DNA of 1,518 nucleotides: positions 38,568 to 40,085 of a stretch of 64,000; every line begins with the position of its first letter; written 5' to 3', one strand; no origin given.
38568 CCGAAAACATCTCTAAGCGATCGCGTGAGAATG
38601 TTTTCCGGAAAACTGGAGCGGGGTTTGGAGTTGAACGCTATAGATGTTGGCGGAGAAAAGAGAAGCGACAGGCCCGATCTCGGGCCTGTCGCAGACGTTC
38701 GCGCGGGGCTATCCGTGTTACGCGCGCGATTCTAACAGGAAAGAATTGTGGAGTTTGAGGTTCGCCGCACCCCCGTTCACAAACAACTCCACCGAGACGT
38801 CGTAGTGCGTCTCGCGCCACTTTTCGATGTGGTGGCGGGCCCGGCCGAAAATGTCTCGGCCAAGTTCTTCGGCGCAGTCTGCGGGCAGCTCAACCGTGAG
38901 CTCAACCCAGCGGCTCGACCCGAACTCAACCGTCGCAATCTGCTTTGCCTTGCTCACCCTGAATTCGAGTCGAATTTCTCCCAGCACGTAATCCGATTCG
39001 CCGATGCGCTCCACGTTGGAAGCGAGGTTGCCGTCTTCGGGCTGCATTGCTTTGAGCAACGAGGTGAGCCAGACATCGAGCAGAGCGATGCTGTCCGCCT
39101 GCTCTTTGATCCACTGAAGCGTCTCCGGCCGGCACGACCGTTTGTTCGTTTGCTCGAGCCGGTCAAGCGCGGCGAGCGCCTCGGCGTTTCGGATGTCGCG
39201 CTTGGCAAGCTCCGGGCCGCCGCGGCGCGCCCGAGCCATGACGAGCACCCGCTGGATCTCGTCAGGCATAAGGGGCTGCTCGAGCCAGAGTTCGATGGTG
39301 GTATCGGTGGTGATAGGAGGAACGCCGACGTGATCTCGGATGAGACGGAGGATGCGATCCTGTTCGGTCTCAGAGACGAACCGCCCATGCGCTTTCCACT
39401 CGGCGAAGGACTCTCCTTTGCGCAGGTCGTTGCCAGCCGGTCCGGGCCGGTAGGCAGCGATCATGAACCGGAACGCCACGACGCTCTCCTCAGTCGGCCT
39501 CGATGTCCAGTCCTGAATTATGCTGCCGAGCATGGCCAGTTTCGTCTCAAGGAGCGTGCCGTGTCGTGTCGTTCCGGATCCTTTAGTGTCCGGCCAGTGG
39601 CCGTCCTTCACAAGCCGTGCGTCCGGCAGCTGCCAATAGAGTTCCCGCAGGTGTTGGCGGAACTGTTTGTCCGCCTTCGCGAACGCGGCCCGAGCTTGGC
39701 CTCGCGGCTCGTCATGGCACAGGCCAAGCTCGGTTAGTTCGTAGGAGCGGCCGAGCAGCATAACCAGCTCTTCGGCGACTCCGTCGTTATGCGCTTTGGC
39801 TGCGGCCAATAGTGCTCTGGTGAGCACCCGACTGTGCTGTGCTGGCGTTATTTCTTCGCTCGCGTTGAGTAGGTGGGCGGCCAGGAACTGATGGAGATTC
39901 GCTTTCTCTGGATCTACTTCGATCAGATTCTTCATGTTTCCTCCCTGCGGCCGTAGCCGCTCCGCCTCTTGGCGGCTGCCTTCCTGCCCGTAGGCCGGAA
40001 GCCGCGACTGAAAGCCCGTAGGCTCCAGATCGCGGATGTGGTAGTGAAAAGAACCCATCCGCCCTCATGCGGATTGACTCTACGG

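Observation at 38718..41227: Two divergent high-GC genes of unknown function inserted into the mraY-murD cell-wall cluster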

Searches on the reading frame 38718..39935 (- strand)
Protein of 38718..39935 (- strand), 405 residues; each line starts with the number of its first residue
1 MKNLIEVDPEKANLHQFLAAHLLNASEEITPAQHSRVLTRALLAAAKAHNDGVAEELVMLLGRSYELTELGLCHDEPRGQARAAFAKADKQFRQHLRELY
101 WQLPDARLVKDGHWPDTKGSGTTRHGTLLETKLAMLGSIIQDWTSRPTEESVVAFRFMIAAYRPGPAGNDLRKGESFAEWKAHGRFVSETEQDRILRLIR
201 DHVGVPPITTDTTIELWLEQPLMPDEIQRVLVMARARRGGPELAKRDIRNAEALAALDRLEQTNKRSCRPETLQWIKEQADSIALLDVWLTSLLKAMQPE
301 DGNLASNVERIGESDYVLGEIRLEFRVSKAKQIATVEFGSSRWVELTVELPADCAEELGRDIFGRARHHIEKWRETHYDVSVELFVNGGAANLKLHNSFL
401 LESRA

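Call 4: search_protein_families(library=pfam, proteins=[window:38721-39935:-], max_evalue=0.1)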
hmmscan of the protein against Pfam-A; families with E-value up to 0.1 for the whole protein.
seq(405 aa): 0 families

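Call 5: search_protein_families(library=padloc, proteins=[window:38718-39935:-], max_evalue=1)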
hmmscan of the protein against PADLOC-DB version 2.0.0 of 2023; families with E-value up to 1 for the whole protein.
window:38718-39935:- (405 aa): 0 families

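Call 6: search_protein_families(library=ncbifam, proteins=[window:38718-39935:-], max_evalue=1)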
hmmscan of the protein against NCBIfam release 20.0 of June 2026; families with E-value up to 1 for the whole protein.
window:38718-39935:- (405 aa): 0 families

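Call 7: search_protein_families(library=phrogs, proteins=[window:38718-39935:-], max_evalue=1)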
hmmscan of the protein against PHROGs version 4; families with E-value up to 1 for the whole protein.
window:38718-39935:- (405 aa): 0 families

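Call 9: find_homologous_proteins(query=window:38718-39935:-, max_evalue=0.001)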
Query window:38718-39935:- (405 aa): 9 proteins with E <= 0.001 among 8000 candidates.
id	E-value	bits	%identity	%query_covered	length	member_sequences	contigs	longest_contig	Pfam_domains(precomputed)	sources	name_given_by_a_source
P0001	3.8e-269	910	100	100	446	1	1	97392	-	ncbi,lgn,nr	ncbi:hypothetical protein HYZ80_01690 [Candidatus Parcubacteria bacterium]|nr:hypothetical protein [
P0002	1.1e-187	642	73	99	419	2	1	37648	-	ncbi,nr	ncbi:hypothetical protein HYW67_02310 [Candidatus Parcubacteria bacterium]|nr:hypothetical protein [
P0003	1.6e-171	588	66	99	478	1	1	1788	-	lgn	-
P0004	3.2e-80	288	42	98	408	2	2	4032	-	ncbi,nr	ncbi:hypothetical protein HY573_01530 [Candidatus Parcubacteria bacterium]|nr:hypothetical protein [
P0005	1.6e-52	197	38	91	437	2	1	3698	-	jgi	-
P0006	6.4e-50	188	36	98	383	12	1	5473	-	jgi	-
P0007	1.4e-45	174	39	84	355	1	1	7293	-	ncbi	-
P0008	9.8e-45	171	35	98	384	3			-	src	-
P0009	5.7e-33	132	31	98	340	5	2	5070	-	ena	-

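Call 11: find_encoding_contigs(protein=P0002, flank=8000, max_places=3)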
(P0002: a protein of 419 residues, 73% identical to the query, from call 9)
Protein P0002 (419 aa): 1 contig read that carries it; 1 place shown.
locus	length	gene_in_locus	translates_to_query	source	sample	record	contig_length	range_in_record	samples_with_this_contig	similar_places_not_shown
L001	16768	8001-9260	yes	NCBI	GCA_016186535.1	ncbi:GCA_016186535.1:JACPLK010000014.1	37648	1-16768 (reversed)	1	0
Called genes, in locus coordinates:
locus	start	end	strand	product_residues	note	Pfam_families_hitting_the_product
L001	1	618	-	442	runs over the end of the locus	PF00206:Lyase_1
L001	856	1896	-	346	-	PF03033:Glyco_transf_28, PF04101:Glyco_tran_28_C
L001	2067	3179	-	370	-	PF01098:FTSW_RODA_SPOVE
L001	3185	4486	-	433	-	PF21799:MurD-like_N, PF08245:Mur_ligase_M, PF02875:Mur_ligase_C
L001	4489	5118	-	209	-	PF00657:Lipase_GDSL, PF13472:Lipase_GDSL_2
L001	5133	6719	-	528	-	PF07969:Amidohydro_3, PF01979:Amidohydro_1 (faint)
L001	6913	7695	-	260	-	-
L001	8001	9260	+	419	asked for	-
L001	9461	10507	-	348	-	PF00953:Glycos_transf_4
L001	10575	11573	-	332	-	PF00768:Peptidase_S11, PF13354:Beta-lactamase2 (weak)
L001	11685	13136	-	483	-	PF01336:tRNA_anti-codon, PF00152:tRNA-synt_2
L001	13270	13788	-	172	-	-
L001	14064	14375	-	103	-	-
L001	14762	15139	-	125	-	-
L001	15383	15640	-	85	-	-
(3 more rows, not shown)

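Call 14: find_encoding_contigs(protein=P0007, flank=8000, max_places=3)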
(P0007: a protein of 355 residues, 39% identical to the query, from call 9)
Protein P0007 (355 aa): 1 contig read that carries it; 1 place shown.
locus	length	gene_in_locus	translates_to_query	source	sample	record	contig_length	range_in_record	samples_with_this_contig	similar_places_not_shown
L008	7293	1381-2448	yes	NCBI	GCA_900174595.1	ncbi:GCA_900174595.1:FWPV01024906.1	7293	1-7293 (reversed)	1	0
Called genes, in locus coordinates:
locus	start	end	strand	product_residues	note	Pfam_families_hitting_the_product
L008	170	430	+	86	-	PF18905:DUF5661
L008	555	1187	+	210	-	PF01351:RNase_HII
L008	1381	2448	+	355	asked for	-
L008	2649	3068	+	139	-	PF01909:NTP_transf_2, PF18765:Polbeta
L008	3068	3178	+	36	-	-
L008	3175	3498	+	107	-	PF01934:HepT-like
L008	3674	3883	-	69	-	-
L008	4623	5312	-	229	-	PF08843:AbiEii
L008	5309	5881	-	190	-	-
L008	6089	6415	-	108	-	-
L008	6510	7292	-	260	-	?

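Call 15: find_encoding_contigs(protein=P0006, flank=8000, max_places=3)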
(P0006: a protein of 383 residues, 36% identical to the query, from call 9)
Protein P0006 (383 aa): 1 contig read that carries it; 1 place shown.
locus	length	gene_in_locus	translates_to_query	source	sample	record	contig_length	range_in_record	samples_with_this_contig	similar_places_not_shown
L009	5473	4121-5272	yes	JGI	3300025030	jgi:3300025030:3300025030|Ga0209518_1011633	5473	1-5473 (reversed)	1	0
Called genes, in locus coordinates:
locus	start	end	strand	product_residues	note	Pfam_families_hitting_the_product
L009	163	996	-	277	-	PF08220:HTH_DeoR (weak)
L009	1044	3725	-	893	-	PF02861:Clp_N, PF23569:NBD_SMAX1, PF00004:AAA, PF17871:AAA_lid_9, PF00004:AAA, PF07724:AAA_2, PF07728:AAA_5, PF10431:ClpB_D2-small, +7 more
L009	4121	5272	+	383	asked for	-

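Call 16: find_encoding_contigs(protein=P0004, flank=8000, max_places=3)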
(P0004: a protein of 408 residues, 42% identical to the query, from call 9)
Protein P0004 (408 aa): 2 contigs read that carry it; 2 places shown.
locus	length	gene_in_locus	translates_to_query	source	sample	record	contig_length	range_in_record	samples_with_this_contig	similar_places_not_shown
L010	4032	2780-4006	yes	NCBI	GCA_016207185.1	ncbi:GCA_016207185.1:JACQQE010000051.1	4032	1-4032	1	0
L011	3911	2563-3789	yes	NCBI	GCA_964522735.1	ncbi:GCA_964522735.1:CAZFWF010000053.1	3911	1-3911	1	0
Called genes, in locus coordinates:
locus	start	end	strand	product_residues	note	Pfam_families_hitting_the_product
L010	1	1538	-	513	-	PF07969:Amidohydro_3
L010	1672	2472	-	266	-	-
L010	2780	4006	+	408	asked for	-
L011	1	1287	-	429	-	?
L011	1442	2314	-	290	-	-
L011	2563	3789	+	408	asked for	-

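Call 17: find_encoding_contigs(protein=P0009, flank=8000, max_places=3)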
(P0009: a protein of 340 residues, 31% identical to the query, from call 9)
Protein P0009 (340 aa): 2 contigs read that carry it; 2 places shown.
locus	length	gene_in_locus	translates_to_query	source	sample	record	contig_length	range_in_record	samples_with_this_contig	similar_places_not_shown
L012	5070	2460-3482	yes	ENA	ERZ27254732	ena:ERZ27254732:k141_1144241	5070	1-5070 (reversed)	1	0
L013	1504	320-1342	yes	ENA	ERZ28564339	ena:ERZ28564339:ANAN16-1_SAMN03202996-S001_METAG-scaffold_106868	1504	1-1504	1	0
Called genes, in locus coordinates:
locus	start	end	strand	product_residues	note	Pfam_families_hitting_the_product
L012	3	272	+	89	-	?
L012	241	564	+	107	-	-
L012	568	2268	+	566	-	PF03717:PBP_dimer, PF00905:Transpeptidase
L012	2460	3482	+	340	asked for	-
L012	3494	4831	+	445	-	PF08245:Mur_ligase_M, PF02875:Mur_ligase_C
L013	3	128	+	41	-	?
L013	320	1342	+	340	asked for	-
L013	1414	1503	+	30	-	?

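Call 38: predict_structure(alignment_id=A1)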
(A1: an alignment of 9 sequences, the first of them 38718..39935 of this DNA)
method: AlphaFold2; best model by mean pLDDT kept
length: 405 residues; sequences in the alignment: 9
mean_pLDDT: 71.1   pTM: 0.58
mean pLDDT of the five models: 71.1, 69.5, 68.0, 68.0, 64.5
residues with pLDDT >= 90: 81; 70-90: 157; 50-70: 91; < 50: 76
segments of 3 or more residues with pLDDT < 50: 1-4, 114-120, 240-262, 265-267, 300-318, 328-340, 403-405
pLDDT, mean of each block of 10 residues (from residue 1): 61 86 72 85 92 94 90 69 89 94 76 47 72 95 87 93 82 81 86 90 61 72 82 66 43 43 50 54 59 60 33 41 52 37 71 75 79 71 82 84 50
secondary structure, 60 per line:
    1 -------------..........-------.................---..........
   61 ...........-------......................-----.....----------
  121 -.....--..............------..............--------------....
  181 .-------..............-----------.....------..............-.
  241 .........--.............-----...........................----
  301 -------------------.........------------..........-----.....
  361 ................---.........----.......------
elements in order: H14-23 H31-47 H51-71 H79-100 E106-110 E122-126 H129-142 H149-162 H177-181 H189-202 H214-218 H225-238 H240-249 H252-264 H270-296 E320-328 E341-350 H356-376 E380-388 E393-399

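Call 39: search_solved_structures(query=A1, max_evalue=10)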
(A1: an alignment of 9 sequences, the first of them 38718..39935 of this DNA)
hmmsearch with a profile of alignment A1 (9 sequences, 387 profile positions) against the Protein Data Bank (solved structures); distinct sequences matched with E-value up to 10: 17.
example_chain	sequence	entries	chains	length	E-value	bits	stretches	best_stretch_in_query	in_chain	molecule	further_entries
2myu_A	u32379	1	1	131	0.21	13.6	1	339-372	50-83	Glutaredoxin arsenate reductase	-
2l17_A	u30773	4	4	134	0.24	13.4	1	339-372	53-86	Arsenate reductase | Glutaredoxin arsenate reductase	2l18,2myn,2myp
2l19_A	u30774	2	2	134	0.31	13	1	339-372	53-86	Arsenate reductase | Glutaredoxin arsenate reductase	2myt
5zof_A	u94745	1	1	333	0.56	12.2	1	25-64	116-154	Flap endonuclease 1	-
5zoe_A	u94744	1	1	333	0.57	12.2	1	25-64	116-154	Flap endonuclease 1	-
5zod_A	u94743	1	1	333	0.57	12.2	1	25-63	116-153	Flap endonuclease 1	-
5kse_A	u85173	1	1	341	0.57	12.2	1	25-63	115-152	Flap endonuclease 1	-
3q8m_A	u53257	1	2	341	0.58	12.2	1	26-64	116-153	Flap endonuclease 1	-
3q8k_A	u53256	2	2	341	0.59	12.1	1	26-63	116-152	Flap endonuclease 1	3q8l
5k97_A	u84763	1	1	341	0.59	12.1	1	26-63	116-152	Flap endonuclease 1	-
5um9_A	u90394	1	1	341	0.6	12.1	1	25-63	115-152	Flap endonuclease 1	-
9rci_A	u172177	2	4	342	0.6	12.1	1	26-63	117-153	Flap endonuclease 1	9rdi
5zog_A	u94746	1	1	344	0.61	12.1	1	26-63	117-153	Flap endonuclease 1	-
5fv7_A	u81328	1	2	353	0.65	12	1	26-63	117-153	FLAP ENDONUCLEASE 1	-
6tnz_H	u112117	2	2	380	0.77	11.8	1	26-64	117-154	Flap endonuclease 1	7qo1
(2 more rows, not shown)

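Call 56: find_related_loci(query=A1, collection=genome_contigs, flank=6000)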
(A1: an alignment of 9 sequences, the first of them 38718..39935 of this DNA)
Query A1 (405 aa) in genome_contigs; peptide patterns used: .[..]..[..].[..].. (x = any residue, [..] = any of these).
116 stretches matched a pattern; 1 encode a relative of the query (tblastn E <= 1e-3); 1 distinct loci.
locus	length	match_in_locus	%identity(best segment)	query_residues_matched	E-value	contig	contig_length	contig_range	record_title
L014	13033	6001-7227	73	1-404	0e+0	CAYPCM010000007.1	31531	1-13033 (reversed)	MAG TPA_asm: uncultured Candidatus Saccharibacteria bacterium isolate SRP269290_co2_445 genome assembly, contig: NODE_12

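Call 57: find_related_loci(query=A1, collection=metagenome_contigs, flank=6000)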
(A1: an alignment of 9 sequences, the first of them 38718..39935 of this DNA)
Query A1 (405 aa) in metagenome_contigs; peptide patterns used: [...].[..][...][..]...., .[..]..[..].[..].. (x = any residue, [..] = any of these).
298 stretches matched a pattern; 8 encode a relative of the query (tblastn E <= 1e-3); 8 distinct loci.
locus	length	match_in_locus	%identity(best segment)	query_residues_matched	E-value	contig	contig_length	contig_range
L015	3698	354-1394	38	29-395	1e-61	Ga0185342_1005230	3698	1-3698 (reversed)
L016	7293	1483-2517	39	31-395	3e-59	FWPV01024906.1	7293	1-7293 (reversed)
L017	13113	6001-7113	36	2-398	2e-56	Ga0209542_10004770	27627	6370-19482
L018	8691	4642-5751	36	4-398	8e-54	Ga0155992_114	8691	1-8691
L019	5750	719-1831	35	4-398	2e-52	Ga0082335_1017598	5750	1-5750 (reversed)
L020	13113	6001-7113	35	4-398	2e-52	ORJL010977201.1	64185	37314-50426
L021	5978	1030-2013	31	4-395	9e-46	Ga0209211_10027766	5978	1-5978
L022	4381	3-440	39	242-398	1e-19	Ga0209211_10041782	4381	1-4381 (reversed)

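Call 63: search_protein_families(library=pfam, proteins=[L017:2031-2876:-, L017:7208-8458:-, L017:9155-9763:-, L021:20-823:+, L021:2049-3386:+, L021:3371-4162:+, L021:4307-4771:+, L015:2093-2788:-, L015:2785-3357:-, L020:1682-2569:-], max_evalue=0.001)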
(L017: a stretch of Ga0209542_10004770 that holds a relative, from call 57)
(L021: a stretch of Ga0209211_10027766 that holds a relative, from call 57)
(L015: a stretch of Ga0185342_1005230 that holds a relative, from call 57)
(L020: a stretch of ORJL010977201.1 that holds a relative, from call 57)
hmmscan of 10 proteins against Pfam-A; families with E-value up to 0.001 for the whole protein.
L017:2031-2876:- (281 aa): 1 family
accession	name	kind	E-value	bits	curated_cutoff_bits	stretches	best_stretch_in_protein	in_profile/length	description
PF08220.18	HTH_DeoR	-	5.5e-07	29.7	21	1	220-268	1-47/57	DeoR-like helix-turn-helix domain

L017:7208-8458:- (416 aa): 6 families
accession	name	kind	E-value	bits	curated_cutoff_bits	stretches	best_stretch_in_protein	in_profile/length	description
PF13365.12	Trypsin_2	-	7e-34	118.1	27.6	1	137-279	1-144/144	Trypsin-like peptidase domain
PF00089.32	Trypsin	-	1.8e-18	67.6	20.6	1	135-301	21-218/220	Trypsin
PF13180.12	PDZ_2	-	8.2e-15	55.3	27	1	350-412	18-80/80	PDZ domain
PF17820.7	PDZ_6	-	2.7e-12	46.7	27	1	350-400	4-53/54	PDZ domain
PF00595.29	PDZ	-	2e-07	31.7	23.2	1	351-396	32-77/81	PDZ domain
PF10459.15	Peptidase_S46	-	5.3e-06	25.8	22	0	129-157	41-69/698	Peptidase S46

L017:9155-9763:- (202 aa): 2 families
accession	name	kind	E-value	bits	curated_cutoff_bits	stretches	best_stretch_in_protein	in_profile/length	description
PF02777.23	Sod_Fe_C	-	4.5e-26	91.3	20.9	1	91-190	1-101/102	Iron/manganese superoxide dismutases, C-terminal domain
PF00081.27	Sod_Fe_N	-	7.6e-06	26.7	27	1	8-84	8-82/82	Iron/manganese superoxide dismutases, alpha-hairpin domain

L021:20-823:+ (267 aa): 1 family
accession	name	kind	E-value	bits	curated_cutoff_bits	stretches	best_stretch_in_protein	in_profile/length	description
PF00905.27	Transpeptidase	-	9.7e-50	169.9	22.1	1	1-245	51-289/299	Penicillin binding protein transpeptidase domain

L021:2049-3386:+ (445 aa): 2 families
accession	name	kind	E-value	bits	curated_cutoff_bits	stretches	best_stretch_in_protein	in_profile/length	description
PF08245.18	Mur_ligase_M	-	1.1e-28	101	24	1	51-264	1-199/200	Mur ligase middle domain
PF02875.26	Mur_ligase_C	-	1e-21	78.5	28.4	1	287-412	1-126/127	Mur ligase, glutamate ligase domain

L021:3371-4162:+ (263 aa): 9 families
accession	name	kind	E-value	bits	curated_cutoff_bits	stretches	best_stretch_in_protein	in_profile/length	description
PF12146.15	Hydrolase_4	-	2.9e-19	69.8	27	2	30-146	4-117/239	Serine aminopeptidase, S33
PF00561.26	Abhydrolase_1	-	1.1e-17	64.9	25.8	1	36-158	6-113/245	alpha/beta hydrolase fold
PF02129.25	Peptidase_S15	-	4.5e-13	49.9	23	1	52-142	43-132/262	X-Pro dipeptidyl-peptidase (S15 family)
PF00326.27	Peptidase_S9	-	1.9e-08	34.5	22.6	1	55-260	10-208/213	Prolyl oligopeptidase family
PF12697.13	Abhydrolase_6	-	9.4e-08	33.4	26.3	1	36-250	4-214/217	Alpha/beta hydrolase family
PF20408.4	Abhydrolase_11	-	2.1e-07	31.3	27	1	35-129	7-98/193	Alpha/beta hydrolase domain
PF08538.16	DUF1749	-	0.00066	19.3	24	0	31-117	32-117/299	Protein of unknown function (DUF1749)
PF00756.26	Esterase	-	0.00083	19.6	22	1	75-162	87-169/251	Putative esterase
PF01738.24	DLH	-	0.00084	19.4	21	0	21-131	3-122/217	Dienelactone hydrolase family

L021:4307-4771:+ (154 aa): 1 family
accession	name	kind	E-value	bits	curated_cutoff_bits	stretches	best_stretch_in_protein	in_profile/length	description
PF00293.34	NUDIX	-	5.5e-06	26.8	21.1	1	26-140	9-127/134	NUDIX domain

L015:2093-2788:- (231 aa): 1 family
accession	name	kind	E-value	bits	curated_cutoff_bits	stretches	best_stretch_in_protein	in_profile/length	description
PF08843.17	AbiEii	-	1.7e-19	71.2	22.5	1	14-212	1-216/238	Nucleotidyl transferase AbiEii toxin, Type IV TA system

L015:2785-3357:- (190 aa): 1 family
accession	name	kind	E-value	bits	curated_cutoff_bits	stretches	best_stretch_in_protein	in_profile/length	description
PF13338.12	AbiEi_4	-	0.00016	22.1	25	1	6-57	2-48/49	Transcriptional regulator, AbiEi antitoxin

L020:1682-2569:- (295 aa): 2 families
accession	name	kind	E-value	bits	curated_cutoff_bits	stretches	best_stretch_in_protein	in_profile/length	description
PF08220.18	HTH_DeoR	-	2.5e-07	30.8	21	1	235-282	1-46/57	DeoR-like helix-turn-helix domain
PF08279.18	HTH_11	-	0.00076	19.8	25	0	235-276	1-41/55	HTH domain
